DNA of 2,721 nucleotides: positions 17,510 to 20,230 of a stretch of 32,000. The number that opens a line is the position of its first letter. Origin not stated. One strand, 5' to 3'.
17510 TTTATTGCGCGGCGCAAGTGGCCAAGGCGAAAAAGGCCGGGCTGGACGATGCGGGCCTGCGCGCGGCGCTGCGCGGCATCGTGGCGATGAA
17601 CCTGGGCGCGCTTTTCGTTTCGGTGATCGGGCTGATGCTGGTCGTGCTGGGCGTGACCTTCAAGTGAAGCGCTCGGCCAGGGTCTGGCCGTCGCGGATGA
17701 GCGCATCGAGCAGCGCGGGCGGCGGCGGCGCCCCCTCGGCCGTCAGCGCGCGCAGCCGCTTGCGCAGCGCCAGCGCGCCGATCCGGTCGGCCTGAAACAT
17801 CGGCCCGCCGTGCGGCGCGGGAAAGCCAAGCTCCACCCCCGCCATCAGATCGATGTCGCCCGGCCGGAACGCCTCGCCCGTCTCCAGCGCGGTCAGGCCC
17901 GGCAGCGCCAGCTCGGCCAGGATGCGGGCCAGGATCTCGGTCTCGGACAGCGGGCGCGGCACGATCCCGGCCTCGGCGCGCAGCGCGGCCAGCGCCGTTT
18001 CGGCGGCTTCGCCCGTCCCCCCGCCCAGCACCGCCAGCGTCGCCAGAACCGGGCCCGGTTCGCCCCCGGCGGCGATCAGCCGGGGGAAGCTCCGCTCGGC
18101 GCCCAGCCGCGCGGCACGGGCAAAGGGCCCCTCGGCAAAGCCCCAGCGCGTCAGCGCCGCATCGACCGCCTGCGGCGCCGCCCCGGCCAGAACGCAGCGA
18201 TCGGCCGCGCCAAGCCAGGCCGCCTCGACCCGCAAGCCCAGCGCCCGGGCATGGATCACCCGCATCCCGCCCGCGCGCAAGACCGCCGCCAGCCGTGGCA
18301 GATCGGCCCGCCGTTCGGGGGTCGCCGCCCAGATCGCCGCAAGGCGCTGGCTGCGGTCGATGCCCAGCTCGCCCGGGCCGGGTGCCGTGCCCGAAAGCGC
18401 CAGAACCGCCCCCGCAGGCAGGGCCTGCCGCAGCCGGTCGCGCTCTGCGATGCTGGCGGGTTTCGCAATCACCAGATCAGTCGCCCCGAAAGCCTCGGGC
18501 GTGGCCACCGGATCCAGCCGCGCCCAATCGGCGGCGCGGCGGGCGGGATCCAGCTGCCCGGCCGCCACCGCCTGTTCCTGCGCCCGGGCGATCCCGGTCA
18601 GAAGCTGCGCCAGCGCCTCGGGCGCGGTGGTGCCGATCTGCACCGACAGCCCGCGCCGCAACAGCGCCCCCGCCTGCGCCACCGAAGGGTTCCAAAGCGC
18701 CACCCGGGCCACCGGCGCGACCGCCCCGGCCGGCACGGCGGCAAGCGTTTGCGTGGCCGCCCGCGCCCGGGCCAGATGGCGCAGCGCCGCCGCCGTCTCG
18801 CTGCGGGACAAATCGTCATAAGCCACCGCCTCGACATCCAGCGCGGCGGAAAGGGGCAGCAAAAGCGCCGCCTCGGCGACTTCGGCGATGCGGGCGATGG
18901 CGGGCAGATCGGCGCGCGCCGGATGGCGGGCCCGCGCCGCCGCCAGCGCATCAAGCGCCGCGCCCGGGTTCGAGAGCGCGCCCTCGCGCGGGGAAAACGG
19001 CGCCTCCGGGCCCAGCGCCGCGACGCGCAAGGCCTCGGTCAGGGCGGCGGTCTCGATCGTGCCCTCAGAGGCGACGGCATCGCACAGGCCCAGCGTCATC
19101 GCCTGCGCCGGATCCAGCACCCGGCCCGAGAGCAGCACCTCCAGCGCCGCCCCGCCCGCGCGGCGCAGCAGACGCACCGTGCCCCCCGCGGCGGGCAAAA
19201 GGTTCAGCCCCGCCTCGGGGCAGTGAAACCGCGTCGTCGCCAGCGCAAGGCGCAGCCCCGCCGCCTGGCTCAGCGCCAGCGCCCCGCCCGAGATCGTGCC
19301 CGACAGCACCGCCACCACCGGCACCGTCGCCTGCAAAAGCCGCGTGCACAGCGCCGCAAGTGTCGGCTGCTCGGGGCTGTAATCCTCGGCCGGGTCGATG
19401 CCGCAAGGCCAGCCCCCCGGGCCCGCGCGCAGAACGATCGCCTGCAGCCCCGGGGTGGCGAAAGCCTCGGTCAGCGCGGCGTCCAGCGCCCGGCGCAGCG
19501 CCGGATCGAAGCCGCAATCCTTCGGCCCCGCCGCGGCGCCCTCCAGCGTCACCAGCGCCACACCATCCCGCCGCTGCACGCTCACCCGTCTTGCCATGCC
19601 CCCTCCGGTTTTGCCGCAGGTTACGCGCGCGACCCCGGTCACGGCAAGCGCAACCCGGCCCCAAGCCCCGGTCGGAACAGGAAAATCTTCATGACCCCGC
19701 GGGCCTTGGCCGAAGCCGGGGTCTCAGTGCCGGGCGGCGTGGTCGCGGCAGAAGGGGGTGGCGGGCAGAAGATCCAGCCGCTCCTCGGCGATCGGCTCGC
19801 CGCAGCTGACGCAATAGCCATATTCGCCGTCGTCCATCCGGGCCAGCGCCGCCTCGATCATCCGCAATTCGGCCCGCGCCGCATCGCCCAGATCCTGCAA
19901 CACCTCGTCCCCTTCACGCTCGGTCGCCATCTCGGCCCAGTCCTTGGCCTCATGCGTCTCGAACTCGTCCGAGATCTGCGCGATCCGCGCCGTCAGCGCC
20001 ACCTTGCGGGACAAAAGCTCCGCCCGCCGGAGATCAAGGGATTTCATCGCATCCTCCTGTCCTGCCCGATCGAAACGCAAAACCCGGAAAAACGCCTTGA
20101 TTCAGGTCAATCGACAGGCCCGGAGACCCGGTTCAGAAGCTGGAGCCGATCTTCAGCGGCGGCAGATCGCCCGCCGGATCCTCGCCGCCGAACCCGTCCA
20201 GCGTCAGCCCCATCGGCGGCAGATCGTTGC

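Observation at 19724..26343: Co-directional cluster linking an SSF-transporter-fused kinase, a CheY-like receiver, a FliM-like protein, a DksA/TraR variant and an acyl-CoA-type regulator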

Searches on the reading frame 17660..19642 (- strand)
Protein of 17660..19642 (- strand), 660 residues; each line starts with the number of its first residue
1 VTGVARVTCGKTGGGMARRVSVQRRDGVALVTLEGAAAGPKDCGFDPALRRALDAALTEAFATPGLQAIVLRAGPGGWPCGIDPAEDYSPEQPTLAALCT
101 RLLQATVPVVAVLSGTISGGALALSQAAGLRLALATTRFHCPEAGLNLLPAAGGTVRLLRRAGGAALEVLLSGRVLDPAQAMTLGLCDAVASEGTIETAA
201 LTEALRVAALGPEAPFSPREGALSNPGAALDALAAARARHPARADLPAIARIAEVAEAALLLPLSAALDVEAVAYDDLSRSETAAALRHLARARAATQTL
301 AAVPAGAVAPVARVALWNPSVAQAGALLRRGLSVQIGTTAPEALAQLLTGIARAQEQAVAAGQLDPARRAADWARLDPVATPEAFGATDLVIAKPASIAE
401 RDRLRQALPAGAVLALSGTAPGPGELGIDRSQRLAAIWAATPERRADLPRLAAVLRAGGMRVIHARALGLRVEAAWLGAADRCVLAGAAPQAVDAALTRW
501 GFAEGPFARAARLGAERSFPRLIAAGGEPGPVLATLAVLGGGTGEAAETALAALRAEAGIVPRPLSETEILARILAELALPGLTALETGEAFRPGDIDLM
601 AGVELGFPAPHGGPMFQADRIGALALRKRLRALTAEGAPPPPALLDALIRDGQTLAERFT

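Call 4: search_protein_families(library=pfam, max_evalue=0.1, proteins=[window:17660-19642:-])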
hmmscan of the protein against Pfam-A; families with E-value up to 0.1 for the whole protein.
window:17660-19642:- (660 aa): 4 families
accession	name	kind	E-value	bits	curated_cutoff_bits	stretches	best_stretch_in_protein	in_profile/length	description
PF00378.25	ECH_1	-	1.3e-13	51.4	27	1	41-208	16-191/251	Enoyl-CoA hydratase/isomerase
PF16113.10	ECH_2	-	3.6e-11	43.6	27.2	1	98-207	79-186/335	Enoyl-CoA hydratase/isomerase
PF00725.27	3HCDH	-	0.00017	22.5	22.1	0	471-514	6-51/97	3-hydroxyacyl-CoA dehydrogenase, C-terminal domain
PF05489.18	Phage_tail_X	-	0.053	13.6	22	0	311-336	26-51/60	Phage Tail Protein X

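Call 6: search_protein_families(library=ncbifam, max_evalue=0.01, proteins=[window:17660-19642:-])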
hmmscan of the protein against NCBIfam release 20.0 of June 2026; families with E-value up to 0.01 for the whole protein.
window:17660-19642:- (660 aa): 58 families (the best 25 are shown)
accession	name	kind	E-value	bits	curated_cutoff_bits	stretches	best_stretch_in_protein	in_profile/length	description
NF008363.0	PRK11154.1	equivalog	3.6e-27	94.8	869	1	99-392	94-394/708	fatty acid oxidation complex subunit alpha FadJ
NF008727.0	PRK11730.1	equivalog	4.9e-22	78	870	1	98-393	94-398/717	fatty acid oxidation complex subunit alpha FadB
TIGR02440.1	FadJ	equivalog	3.9e-21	75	968.45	1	102-390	92-387/699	fatty acid oxidation complex subunit alpha FadJ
NF051848.1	EnCoAHydtEchA19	equivalog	2.5e-18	66.6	400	1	20-214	2-204/258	enoyl-CoA hydratase EchA19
NF006013.0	PRK08150.1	subfamily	6.1e-15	55.2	232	1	20-216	8-207/259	crotonase/enoyl-CoA hydratase family protein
TIGR02437.1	FadB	equivalog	1e-14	53.9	933.55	1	99-393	95-398/714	fatty acid oxidation complex subunit alpha FadB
NF006007.0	PRK08138.1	subfamily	2e-14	53.6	355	1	25-223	15-216/261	enoyl-CoA hydratase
NF042430.2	EnCoAhydt_DpgD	equivalog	2.4e-13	50.1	400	1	98-199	88-189/258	enoyl-CoA-hydratase DpgD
NF006100.0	PRK08252.1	subfamily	3.3e-13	49.8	282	1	17-214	2-200/254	crotonase/enoyl-CoA hydratase family protein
TIGR02441.1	fa_ox_alpha_mit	equivalog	5e-13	48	964.65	1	98-190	100-195/737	fatty acid oxidation complex subunit alpha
NF005802.0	PRK07657.1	equivalog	6.5e-13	48.8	363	1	104-214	95-206/260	enoyl-CoA hydratase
NF005864.0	PRK07799.1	equivalog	7.2e-13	48.3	316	1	89-214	87-212/266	crotonase/enoyl-CoA hydratase family protein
NF005803.0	PRK07658.1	equivalog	1.5e-12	47.5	313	1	99-209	87-198/257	enoyl-CoA hydratase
NF005126.0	PRK06563.1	subfamily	7.4e-12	45.2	261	1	17-212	6-207/263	crotonase/enoyl-CoA hydratase family protein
NF006566.0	PRK09076.1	subfamily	1.2e-11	44.8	286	1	102-214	93-206/260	enoyl-CoA hydratase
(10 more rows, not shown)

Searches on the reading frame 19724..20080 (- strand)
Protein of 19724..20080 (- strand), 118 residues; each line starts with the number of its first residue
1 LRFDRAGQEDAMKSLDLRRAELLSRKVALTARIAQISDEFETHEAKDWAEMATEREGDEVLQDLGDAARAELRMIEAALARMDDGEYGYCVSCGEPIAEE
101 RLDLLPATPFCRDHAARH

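Call 4: search_protein_families(library=pfam, max_evalue=0.1, proteins=[window:19724-20080:-])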
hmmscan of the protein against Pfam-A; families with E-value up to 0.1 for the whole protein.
window:19724-20080:- (118 aa): 5 families
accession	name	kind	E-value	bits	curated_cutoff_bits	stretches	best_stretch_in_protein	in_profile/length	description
PF21173.2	DksA-like_N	-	8.9e-18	64.6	27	1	20-82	3-65/65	DnaK suppressor protein-like, N-terminal domain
PF01258.23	zf-dskA_traR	-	7.2e-10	39.1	24.9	1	85-113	1-29/36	Prokaryotic dksA/traR C4-type zinc finger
PF11690.13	DUF3287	-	0.049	13.9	27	1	13-53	58-100/121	Protein of unknown function (DUF3287)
PF18508.7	zf_C2H2_13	-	0.049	13.7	26.5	1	73-100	5-30/42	Zinc finger domain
PF20461.3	DUF6714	-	0.077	13.4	27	1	28-89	21-78/161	Family of unknown function (DUF6714)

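Call 6: search_protein_families(library=ncbifam, max_evalue=0.01, proteins=[window:19724-20080:-])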
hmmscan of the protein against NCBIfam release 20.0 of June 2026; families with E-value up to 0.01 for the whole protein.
window:19724-20080:- (118 aa): 5 families
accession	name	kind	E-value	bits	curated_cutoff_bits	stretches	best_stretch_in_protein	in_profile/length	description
TIGR02890.1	bacill_yteA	subfamily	2.2e-15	57.1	134.4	1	47-116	36-115/159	regulatory protein, yteA family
NF033459.1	DksA_like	equivalog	3.4e-13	49.9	105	1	16-111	4-102/113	RNA polymerase-binding protein DksA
TIGR02420.1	dksA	equivalog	1.1e-12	48.3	115.5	1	19-113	10-106/110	RNA polymerase-binding protein DksA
NF008045.0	PRK10778.1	equivalog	2.6e-06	27.7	289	1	63-113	87-137/151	RNA polymerase-binding protein DksA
TIGR02419.1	C4_traR_proteo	subfamily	0.00033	21.2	59.7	1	73-112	16-57/64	phage/conjugal plasmid C-4 type zinc finger protein, TraR family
